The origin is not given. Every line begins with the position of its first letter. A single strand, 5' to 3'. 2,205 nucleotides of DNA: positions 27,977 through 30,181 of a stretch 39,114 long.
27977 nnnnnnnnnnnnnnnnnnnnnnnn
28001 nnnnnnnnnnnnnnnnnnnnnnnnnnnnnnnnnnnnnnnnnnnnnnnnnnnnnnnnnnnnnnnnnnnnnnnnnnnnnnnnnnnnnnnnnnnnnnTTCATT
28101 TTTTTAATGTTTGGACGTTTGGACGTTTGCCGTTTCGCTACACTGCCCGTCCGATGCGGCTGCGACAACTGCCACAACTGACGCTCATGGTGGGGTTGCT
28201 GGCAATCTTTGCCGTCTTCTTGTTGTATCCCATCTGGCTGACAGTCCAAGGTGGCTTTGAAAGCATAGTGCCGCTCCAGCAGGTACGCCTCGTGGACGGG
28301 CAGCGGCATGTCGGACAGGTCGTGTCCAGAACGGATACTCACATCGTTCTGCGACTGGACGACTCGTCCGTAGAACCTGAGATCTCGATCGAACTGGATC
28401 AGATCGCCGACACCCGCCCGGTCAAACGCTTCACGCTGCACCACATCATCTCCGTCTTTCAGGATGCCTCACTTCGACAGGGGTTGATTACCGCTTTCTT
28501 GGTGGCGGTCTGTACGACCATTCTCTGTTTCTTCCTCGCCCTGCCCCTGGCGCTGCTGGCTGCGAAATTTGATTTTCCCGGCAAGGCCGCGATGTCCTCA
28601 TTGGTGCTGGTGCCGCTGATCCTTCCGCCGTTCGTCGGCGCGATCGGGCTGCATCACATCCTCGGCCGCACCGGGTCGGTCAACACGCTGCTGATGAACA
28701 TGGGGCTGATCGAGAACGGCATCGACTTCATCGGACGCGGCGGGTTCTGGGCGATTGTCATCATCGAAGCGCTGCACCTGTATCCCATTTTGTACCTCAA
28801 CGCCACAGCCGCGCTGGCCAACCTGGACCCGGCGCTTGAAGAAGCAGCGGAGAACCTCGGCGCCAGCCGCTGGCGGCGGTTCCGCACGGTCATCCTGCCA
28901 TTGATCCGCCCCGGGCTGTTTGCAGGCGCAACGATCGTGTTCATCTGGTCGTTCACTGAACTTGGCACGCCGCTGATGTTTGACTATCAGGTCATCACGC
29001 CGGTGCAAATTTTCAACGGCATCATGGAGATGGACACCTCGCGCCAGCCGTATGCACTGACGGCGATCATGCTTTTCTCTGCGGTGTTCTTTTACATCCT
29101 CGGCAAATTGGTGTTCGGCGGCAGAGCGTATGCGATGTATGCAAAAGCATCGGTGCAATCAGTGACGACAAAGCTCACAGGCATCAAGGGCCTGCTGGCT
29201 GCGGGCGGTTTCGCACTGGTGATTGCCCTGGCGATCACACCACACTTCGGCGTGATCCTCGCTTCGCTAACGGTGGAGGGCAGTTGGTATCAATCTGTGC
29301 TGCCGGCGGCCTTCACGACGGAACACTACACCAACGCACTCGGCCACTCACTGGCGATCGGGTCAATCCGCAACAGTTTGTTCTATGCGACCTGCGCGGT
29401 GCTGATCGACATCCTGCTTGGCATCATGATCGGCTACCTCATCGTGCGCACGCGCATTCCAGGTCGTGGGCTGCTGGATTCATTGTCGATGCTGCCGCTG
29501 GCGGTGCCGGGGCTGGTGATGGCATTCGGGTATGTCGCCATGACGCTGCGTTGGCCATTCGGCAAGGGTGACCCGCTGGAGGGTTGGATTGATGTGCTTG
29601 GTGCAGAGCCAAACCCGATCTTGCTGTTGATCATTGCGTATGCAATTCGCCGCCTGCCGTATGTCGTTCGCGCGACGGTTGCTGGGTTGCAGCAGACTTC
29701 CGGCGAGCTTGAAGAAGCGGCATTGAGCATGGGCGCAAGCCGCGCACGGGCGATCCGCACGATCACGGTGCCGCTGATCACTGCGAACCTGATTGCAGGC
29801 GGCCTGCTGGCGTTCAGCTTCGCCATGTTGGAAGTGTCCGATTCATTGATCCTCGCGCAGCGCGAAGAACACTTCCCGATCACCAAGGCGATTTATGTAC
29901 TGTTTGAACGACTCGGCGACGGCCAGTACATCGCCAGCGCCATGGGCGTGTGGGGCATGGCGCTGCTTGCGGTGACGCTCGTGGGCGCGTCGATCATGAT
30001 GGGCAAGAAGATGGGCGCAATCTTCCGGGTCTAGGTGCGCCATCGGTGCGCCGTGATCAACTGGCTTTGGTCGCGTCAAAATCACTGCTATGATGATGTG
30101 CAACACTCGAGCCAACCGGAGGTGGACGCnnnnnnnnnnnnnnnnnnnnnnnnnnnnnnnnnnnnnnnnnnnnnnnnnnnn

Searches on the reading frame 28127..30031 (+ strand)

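Call 21: search_protein_families(library=pfam, proteins=[window:28127-30031:+], max_evalue=0.00001)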
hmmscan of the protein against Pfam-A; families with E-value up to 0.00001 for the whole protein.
window:28127-30031:+ (635 aa): 1 family
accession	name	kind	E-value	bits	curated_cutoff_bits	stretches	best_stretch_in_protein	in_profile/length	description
PF00528.27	BPD_transp_1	-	3.4e-26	92.5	26.4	2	139-323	2-164/184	Binding-protein-dependent transport system inner membrane component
